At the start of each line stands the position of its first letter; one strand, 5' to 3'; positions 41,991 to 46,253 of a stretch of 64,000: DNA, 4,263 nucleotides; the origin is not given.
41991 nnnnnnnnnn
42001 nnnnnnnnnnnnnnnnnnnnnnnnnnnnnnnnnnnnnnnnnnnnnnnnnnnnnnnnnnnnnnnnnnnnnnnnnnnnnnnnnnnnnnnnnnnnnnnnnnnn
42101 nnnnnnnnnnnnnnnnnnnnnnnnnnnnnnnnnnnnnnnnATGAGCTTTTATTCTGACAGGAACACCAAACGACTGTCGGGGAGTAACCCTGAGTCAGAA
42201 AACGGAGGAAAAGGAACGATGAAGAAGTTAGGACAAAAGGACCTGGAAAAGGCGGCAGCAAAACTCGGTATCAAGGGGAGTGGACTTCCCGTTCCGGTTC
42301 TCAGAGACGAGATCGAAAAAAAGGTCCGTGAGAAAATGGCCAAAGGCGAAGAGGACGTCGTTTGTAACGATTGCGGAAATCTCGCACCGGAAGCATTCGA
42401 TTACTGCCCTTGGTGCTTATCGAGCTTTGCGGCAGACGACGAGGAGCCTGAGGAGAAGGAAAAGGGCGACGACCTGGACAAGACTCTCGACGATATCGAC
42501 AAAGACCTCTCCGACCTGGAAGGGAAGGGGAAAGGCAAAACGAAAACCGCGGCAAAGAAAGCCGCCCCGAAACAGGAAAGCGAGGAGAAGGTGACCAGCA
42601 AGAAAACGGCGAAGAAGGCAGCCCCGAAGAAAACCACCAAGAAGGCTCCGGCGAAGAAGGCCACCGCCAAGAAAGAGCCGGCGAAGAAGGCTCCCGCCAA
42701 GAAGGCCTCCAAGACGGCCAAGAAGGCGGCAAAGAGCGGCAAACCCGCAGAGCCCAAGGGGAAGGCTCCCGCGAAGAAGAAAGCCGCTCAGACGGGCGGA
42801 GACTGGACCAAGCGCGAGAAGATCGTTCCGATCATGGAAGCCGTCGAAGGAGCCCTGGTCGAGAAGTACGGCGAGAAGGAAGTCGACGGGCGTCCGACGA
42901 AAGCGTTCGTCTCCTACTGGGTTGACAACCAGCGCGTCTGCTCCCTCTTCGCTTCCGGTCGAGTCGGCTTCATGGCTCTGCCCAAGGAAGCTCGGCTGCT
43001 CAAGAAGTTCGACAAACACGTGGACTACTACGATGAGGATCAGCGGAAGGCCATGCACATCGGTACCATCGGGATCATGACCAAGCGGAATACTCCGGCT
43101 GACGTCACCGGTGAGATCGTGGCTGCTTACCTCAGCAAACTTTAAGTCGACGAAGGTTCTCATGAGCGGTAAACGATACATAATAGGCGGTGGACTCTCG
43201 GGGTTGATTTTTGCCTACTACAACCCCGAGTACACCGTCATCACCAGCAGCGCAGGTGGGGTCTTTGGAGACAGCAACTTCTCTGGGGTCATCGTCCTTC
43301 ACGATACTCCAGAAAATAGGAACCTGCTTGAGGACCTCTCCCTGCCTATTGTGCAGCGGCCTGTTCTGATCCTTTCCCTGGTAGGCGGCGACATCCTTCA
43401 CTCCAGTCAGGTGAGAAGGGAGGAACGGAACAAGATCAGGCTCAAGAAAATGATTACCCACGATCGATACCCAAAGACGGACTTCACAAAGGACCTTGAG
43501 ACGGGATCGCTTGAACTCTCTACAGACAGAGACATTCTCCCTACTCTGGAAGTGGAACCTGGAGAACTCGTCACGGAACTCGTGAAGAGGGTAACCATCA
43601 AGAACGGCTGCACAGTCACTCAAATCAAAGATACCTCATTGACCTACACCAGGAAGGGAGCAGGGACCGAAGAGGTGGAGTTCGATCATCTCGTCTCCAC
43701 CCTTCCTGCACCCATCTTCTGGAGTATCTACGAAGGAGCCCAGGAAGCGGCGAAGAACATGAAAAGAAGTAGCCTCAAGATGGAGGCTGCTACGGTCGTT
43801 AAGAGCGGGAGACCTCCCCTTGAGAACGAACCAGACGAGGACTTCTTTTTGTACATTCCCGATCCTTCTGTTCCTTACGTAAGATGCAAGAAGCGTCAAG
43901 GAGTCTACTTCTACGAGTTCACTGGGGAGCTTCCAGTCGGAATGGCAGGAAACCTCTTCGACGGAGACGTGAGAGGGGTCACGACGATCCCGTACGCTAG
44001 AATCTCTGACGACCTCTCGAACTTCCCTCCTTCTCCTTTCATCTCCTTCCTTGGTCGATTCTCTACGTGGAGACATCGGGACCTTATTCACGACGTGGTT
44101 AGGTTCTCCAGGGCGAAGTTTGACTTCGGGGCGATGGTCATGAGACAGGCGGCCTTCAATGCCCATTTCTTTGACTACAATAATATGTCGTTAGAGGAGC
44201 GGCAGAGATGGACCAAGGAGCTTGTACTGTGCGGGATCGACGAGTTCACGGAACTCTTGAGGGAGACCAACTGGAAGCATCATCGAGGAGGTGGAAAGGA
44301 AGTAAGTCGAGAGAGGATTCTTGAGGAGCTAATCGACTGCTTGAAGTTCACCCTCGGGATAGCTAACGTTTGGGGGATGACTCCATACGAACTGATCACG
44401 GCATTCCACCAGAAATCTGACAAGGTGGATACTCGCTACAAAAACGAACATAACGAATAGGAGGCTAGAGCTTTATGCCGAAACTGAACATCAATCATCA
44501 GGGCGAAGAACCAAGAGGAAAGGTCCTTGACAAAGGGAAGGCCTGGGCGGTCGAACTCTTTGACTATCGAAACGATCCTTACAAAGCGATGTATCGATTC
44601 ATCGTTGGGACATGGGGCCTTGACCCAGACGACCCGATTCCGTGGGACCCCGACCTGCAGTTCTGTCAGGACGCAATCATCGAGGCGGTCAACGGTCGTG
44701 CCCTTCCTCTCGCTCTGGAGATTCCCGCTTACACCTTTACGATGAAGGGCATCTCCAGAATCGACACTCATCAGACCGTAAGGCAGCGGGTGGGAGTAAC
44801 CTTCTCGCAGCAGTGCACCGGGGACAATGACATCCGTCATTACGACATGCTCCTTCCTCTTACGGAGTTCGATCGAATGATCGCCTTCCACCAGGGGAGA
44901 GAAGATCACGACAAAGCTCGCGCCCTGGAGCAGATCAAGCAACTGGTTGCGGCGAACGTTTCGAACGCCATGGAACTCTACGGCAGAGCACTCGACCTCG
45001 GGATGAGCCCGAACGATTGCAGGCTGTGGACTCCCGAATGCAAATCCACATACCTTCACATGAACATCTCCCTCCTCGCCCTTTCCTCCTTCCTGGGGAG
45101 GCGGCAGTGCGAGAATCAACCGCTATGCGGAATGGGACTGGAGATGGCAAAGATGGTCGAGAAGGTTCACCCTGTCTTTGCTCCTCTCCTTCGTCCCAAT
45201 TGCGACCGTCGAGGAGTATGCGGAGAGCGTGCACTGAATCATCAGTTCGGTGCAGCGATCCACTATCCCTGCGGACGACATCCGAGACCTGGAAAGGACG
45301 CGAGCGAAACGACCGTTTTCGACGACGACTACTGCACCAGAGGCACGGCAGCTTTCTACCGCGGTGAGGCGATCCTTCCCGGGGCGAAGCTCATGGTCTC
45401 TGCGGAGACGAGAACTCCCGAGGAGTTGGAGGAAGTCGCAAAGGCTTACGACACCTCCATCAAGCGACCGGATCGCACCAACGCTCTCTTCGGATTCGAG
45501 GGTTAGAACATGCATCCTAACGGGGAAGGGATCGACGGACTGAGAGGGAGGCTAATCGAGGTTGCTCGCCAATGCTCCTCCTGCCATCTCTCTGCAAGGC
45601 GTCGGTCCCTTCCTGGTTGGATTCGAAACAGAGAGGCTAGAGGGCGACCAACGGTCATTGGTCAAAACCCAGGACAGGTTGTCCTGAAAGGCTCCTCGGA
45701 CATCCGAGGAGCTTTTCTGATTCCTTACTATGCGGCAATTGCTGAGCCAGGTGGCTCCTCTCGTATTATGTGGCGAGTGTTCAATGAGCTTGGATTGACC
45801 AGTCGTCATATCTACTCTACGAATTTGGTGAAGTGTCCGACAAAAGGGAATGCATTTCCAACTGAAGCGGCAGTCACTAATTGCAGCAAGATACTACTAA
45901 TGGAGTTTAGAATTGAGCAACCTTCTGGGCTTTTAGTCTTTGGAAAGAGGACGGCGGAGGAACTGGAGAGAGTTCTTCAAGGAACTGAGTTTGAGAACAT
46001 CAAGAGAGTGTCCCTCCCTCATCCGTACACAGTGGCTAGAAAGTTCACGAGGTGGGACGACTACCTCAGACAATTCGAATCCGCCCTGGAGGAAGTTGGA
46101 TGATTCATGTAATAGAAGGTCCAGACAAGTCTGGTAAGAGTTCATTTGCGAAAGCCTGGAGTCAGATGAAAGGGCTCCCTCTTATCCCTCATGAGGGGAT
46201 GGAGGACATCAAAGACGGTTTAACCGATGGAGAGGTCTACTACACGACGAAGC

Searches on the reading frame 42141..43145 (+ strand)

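Call 29: search_protein_families(library=pfam, proteins=[window:42141-43145:+], max_evalue=0.01)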
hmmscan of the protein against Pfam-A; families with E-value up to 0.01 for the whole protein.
window:42141-43145:+ (334 aa): 2 families
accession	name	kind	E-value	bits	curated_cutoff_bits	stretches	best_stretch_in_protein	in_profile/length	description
PF07382.16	HC2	-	0.002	18.7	40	1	135-217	88-179/194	Histone H1-like nucleoprotein HC2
PF24463.1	DUF7577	-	0.0031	17.5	28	1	72-95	2-25/27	Domain of unknown function (DUF7577)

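Call 61: search_protein_families(library=phrogs, proteins=[window:42141-43145:+], max_evalue=0.001)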
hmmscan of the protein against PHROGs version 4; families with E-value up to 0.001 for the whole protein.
window:42141-43145:+ (334 aa): 0 families

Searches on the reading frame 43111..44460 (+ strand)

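Call 29: search_protein_families(library=pfam, proteins=[window:43111-44460:+], max_evalue=0.01)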
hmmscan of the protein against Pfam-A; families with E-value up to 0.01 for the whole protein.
window:43111-44460:+ (449 aa): 1 family
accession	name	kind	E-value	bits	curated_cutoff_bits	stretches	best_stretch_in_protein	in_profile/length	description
PF08761.16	dUTPase_2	-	3.5e-07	31.1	22.9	1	341-435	4-96/162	dUTPase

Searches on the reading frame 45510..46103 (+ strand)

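Call 51: search_protein_families(library=pfam, proteins=[window:45510-46103:+], max_evalue=0.01)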
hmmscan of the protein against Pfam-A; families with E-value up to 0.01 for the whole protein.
window:45510-46103:+ (197 aa): 1 family
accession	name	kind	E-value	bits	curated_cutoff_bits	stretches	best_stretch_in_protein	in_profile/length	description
PF03167.25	UDG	-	3.4e-11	43.8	24.3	1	49-184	12-128/141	Uracil DNA glycosylase superfamily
